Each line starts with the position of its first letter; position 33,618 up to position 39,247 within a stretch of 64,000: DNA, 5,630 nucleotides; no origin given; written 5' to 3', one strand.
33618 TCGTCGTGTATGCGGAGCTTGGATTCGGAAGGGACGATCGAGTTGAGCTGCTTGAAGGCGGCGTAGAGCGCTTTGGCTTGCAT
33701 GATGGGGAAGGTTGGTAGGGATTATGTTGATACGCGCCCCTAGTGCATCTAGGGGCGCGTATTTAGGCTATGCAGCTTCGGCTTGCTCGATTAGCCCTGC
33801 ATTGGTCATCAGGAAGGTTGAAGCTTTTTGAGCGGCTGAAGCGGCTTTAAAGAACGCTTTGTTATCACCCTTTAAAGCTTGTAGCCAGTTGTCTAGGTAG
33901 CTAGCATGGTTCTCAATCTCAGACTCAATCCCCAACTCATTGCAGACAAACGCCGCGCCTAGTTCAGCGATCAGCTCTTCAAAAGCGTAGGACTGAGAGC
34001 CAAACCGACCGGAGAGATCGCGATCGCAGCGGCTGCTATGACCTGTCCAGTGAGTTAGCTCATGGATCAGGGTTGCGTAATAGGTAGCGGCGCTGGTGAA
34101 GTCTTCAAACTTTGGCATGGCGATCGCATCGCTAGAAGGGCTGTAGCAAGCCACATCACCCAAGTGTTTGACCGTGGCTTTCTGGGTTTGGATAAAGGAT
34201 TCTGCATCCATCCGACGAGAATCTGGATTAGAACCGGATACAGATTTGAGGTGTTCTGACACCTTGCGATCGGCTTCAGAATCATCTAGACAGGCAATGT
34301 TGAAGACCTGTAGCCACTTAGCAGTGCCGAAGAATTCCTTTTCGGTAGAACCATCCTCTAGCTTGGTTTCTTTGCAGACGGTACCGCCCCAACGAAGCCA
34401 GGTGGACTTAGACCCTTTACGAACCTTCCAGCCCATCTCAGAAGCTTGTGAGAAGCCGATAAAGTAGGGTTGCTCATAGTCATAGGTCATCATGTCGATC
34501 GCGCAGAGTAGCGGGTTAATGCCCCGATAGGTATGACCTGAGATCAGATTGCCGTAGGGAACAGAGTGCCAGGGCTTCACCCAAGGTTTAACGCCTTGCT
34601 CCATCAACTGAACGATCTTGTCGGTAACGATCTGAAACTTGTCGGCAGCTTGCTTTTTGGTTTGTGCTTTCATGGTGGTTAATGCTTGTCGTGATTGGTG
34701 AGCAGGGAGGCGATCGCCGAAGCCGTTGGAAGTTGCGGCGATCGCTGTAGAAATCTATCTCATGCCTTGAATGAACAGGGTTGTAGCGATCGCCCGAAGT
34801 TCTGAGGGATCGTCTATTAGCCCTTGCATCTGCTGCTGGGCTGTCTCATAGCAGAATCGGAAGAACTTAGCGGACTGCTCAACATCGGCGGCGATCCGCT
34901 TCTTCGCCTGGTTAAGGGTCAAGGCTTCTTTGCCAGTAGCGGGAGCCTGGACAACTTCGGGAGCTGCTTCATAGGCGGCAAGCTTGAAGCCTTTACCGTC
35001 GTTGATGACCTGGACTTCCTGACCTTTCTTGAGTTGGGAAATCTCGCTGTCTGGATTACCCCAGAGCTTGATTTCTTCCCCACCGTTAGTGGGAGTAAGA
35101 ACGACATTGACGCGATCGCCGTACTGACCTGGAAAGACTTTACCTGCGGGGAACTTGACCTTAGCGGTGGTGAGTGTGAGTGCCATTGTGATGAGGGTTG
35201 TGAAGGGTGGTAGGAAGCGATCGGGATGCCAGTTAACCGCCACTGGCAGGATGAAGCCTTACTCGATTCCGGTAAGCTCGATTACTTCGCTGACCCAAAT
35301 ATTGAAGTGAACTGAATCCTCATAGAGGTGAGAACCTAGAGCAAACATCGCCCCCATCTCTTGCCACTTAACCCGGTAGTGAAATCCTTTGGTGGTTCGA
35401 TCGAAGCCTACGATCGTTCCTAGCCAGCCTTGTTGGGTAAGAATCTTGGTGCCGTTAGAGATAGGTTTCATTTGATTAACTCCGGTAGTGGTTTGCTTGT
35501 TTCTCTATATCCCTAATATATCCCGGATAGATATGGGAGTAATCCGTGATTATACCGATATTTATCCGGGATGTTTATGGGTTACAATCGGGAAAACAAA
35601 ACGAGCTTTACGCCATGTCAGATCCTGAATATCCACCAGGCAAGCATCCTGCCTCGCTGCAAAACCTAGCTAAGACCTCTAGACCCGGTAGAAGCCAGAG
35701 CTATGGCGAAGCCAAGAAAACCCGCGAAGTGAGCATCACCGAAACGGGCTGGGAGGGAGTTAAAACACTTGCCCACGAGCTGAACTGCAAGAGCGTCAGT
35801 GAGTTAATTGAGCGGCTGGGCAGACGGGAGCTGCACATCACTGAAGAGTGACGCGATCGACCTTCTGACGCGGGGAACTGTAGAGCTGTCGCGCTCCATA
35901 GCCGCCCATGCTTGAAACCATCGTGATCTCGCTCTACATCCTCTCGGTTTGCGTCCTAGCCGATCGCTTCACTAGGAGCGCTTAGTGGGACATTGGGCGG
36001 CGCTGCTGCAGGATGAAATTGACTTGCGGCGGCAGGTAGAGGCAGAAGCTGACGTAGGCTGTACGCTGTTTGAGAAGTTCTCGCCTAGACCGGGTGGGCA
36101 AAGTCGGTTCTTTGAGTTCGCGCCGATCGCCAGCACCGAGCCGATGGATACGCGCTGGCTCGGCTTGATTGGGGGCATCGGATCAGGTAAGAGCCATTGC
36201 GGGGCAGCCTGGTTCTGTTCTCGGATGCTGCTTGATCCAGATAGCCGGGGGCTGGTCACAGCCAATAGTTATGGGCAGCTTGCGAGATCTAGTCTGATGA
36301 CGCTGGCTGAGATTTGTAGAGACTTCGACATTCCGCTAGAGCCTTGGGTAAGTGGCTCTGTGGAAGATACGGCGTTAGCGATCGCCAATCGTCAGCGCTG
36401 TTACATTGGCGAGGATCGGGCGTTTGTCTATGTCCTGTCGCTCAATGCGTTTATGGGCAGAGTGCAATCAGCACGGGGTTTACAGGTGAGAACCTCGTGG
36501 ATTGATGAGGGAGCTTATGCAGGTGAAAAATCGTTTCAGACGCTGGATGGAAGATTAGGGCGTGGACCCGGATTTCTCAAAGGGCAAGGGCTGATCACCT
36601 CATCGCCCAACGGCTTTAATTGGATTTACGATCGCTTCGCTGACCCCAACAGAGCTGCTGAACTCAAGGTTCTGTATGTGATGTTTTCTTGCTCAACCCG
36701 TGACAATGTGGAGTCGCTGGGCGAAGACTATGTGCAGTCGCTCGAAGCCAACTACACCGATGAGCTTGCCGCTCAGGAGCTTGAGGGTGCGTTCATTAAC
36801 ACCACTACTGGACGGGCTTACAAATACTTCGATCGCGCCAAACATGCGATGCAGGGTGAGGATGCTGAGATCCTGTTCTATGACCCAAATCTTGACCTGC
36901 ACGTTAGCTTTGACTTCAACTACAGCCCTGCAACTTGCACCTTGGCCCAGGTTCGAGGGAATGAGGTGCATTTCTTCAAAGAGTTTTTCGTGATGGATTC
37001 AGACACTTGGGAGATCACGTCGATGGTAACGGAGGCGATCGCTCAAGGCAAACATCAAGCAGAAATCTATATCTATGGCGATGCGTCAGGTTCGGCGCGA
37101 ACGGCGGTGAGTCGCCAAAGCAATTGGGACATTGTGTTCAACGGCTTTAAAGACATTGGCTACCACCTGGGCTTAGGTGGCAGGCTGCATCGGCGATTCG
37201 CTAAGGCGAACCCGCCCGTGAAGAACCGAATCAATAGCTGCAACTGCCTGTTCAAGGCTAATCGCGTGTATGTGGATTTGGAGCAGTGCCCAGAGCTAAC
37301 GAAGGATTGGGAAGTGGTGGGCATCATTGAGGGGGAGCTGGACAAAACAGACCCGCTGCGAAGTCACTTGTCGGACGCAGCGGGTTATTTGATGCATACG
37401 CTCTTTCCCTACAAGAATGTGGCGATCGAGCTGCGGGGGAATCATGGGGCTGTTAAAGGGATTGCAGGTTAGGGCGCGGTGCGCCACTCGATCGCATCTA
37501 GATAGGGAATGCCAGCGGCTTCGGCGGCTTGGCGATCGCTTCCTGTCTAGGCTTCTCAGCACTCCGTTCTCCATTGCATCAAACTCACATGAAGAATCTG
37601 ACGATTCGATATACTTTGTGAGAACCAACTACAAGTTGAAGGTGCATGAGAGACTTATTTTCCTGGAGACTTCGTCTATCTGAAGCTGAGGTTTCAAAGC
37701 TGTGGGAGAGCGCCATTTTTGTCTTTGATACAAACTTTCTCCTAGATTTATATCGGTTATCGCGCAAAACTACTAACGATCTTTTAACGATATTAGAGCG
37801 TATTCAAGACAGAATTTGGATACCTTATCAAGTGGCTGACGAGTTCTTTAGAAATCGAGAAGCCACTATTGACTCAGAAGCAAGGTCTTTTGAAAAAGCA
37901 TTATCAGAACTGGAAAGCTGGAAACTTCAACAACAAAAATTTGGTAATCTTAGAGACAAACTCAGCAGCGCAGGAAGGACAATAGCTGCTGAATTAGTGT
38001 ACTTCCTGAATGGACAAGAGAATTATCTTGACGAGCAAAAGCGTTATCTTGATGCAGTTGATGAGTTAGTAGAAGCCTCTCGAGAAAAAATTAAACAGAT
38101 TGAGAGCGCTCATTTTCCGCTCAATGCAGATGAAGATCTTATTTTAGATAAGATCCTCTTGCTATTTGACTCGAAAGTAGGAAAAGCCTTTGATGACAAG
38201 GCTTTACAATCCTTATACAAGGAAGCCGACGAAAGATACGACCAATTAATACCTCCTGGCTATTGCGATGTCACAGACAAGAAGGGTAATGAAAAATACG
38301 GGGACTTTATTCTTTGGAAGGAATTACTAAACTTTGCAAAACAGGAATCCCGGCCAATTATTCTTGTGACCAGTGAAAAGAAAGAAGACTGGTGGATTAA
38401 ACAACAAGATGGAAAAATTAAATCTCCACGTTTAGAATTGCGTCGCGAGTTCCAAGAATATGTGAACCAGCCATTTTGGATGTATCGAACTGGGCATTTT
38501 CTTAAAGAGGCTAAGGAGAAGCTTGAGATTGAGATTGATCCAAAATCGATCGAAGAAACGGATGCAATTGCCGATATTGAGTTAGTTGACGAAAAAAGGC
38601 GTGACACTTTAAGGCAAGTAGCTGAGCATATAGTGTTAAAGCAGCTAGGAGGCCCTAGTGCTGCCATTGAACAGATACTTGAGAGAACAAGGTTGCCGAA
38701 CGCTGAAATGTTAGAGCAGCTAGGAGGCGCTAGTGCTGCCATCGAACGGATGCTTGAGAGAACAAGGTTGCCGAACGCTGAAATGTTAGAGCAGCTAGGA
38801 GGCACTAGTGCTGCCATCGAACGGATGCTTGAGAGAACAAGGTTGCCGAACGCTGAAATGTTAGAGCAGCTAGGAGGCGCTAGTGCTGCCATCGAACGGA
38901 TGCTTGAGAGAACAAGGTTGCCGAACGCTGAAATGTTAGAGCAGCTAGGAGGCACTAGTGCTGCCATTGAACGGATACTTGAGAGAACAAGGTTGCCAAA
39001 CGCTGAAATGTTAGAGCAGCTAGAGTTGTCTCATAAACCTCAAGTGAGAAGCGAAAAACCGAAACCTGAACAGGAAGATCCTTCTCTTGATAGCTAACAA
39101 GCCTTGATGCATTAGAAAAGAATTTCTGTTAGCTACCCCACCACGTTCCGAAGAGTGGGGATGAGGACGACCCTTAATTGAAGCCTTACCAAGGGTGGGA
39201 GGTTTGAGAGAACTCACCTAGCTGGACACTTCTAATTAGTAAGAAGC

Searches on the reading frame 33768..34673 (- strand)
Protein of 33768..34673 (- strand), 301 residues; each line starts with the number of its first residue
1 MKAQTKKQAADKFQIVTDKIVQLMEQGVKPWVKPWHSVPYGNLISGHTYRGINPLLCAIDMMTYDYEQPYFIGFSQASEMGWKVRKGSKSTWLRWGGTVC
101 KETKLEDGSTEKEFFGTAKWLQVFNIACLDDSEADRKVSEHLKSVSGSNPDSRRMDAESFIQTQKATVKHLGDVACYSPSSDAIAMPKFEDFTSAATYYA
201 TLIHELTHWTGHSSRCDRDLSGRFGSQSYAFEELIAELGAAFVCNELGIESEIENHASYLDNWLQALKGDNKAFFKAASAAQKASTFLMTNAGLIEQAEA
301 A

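Call 9: search_protein_families(library=pfam, proteins=[window:33768-34673:-], max_evalue=0.01)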
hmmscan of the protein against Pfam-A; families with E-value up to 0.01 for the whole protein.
window:33768-34673:- (301 aa): 2 families
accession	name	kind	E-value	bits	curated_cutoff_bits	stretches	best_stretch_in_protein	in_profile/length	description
PF18818.7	MPTase-PolyVal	-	5.7e-51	172.3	27.5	1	156-279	2-125/126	Zincin-like metallopeptidase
PF08401.16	ArdcN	-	3.3e-22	79.4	22.6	1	14-113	5-112/123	N-terminal domain of anti-restriction factor ArdC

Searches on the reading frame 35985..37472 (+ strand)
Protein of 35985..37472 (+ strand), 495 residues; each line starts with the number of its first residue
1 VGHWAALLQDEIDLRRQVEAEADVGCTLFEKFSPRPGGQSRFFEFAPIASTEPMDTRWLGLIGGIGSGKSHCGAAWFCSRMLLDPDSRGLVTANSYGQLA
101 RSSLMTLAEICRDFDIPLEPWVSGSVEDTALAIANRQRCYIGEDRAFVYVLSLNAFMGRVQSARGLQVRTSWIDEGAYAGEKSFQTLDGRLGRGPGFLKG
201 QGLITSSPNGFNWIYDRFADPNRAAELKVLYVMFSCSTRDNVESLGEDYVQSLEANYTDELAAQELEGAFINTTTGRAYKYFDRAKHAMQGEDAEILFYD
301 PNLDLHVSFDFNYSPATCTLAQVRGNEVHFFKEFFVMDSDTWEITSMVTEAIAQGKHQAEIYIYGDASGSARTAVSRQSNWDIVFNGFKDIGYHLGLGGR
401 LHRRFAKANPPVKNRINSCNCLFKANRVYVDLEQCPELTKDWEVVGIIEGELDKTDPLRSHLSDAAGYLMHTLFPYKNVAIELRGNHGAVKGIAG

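Call 9: search_protein_families(library=pfam, proteins=[window:35985-37472:+], max_evalue=0.01)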
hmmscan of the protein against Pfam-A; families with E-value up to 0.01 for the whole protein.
window:35985-37472:+ (495 aa): 1 family
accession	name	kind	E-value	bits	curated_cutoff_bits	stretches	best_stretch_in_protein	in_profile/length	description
PF03237.21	Terminase_6N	-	7.3e-16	58.9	22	1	62-284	3-213/215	Terminase large subunit, T4likevirus-type, N-terminal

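Call 68: search_dna_similar(query=window:35985-37472:+, collection=phages, mode=protein, max_evalue=0.00001, max_rows=10)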
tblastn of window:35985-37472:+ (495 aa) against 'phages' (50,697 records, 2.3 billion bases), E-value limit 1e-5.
Records with a match: 904; places in all: 907; records where one place covers at least 80% of the query: 4.
Best place of each record, by identity: <60% 904.
By first word of the organism name: Salmonella 366; Escherichia 262; Vibrio 70; Klebsiella 55; Pseudomonas 21; Serratia 13; Kagunavirus 11; Salinibacter 10; Pectobacterium 7; Rhizobium 7; and 34 more.
By host as written in the record: Escherichia coli 145; - 59; Salmonella enterica 54; Salmonella enterica subsp. enterica serovar Enteritidis 53; Salmonella enterica subsp. enterica serovar Typhimurium 49; Salmonella sp. 37; Vibrio breoganii 23; Salmonella enterica subsp. enterica serovar Enteritidis PT1 20; and 226 more.
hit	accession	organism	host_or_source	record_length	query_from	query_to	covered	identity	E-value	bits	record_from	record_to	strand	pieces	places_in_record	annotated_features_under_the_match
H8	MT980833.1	Serratia phage vB_SmaS-Smarc4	Serratia marcescens 9667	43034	45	478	88%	26.4%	1e-21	104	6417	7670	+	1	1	terminase large subunit | hypothetical protein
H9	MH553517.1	Serratia phage Scapp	Serratia marcescens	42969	73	478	82%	26.5%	9e-21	102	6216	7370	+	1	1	putative terminase large subunit protein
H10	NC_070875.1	Serratia phage Scapp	Serratia marcescens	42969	73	478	82%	26.5%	9e-21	102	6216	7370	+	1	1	terminase large subunit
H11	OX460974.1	Dhillonvirus sp. EcoIv6a_Kente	wastewater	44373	73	475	81%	26.4%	5e-20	100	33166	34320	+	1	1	record has no annotation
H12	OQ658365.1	Pseudomonas phage sp.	Pseudomonas aeruginosa PACL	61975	157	480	65%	31.0%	6e-27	121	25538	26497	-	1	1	hypothetical protein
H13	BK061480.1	Pseudomonas phage vB_PaeS-D14H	Pseudomonas aeruginosa strain 3-38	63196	157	480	65%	31.0%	1e-26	120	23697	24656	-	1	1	Phage terminase, large subunit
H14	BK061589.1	Pseudomonas phage vB_PaeS-D14P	Pseudomonas aeruginosa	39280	157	480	65%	31.0%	5e-26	118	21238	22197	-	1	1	phage terminase, large subunit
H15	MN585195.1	Pseudomonas phage AUS531phi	Pseudomonas aeruginosa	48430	157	480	65%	30.7%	7e-26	117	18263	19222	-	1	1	putative terminase 6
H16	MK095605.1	Pantoea phage vB_PagS_MED16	Pantoea agglomerans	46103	81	475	80%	25.1%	2e-13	79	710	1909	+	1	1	terminase large subunit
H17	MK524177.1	Escherichia phage PHB10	Escherichia coli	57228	157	475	64%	29.9%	6e-23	108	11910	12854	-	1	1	terminase large subunit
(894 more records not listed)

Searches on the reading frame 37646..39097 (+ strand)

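Call 9: search_protein_families(library=pfam, proteins=[window:37646-39097:+], max_evalue=0.01)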
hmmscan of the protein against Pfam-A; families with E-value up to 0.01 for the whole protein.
window:37646-39097:+ (483 aa): 9 families
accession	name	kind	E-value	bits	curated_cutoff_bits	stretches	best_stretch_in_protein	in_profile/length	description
PF18476.7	PIN_8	-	1.2e-57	195.9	26.1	1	24-265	1-227/227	PIN like domain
PF16289.11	PIN_12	-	6.2e-09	36.9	32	1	26-114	2-92/172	PIN domain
PF20432.4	Xre-like-HTH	-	1.1e-06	29.2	25.8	0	362-400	11-50/63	Antitoxin Xre-like helix-turn-helix domain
PF10743.14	Phage_Cox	-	3e-05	24.2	27.5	0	376-409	13-46/87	Regulatory phage protein cox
PF04994.19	TfoX_C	-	3.5e-05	24.3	23.1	0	414-459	13-57/81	TfoX C-terminal domain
PF17782.7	DprA_WH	-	0.00011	22.6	22.9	0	327-359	14-46/61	DprA winged helix domain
PF01290.25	Thymosin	-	0.0012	19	24.8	0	369-383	21-35/39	Thymosin beta-4 family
PF13744.12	HTH_37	-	0.0036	17.5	27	0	376-420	8-52/80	Helix-turn-helix domain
PF13638.12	PIN_4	-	0.0055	17.4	21.9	0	25-97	1-70/132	PIN domain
